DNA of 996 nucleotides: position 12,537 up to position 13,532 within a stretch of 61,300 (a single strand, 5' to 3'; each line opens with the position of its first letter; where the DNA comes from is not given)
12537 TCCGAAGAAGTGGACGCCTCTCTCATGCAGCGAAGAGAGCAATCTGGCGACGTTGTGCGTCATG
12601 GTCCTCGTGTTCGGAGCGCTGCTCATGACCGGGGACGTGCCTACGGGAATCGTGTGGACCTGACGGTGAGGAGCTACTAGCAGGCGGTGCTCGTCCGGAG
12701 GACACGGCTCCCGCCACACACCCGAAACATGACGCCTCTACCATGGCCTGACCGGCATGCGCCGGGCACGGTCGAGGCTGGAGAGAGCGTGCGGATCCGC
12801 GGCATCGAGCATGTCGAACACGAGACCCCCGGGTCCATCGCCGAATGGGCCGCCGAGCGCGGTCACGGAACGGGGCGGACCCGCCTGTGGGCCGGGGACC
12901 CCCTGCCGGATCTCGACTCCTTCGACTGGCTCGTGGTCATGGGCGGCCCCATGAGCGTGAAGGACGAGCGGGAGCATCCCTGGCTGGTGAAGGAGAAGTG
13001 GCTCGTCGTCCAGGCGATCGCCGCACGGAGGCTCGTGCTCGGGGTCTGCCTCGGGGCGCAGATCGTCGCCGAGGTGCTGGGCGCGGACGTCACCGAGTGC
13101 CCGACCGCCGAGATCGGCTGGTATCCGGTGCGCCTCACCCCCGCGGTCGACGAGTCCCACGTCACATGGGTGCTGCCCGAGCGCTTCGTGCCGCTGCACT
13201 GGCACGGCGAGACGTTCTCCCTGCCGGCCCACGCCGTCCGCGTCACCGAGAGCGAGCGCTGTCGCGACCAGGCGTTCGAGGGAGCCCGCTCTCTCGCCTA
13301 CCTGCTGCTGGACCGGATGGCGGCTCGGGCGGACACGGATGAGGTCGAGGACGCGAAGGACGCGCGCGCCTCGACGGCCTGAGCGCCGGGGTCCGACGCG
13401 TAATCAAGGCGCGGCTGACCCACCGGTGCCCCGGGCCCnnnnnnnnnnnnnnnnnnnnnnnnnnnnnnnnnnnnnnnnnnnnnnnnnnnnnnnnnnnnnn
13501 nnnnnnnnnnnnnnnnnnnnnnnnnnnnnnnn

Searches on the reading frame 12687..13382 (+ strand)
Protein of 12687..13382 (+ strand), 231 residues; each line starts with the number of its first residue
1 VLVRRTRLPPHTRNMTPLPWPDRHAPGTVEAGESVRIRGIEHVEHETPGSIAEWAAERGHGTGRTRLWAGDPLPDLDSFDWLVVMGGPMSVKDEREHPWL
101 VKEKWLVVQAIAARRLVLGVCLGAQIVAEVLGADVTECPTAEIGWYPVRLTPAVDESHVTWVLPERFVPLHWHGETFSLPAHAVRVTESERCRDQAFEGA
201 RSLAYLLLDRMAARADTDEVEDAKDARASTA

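Call 41: search_protein_families(library=pfam, proteins=[window:12687-13382:+], max_evalue=0.001)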
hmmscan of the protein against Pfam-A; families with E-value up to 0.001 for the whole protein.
window:12687-13382:+ (231 aa): 1 family
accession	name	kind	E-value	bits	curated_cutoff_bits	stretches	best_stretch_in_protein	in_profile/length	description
PF00117.34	GATase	-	3.7e-08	33.7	22.8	1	77-178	41-134/190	Glutamine amidotransferase class-I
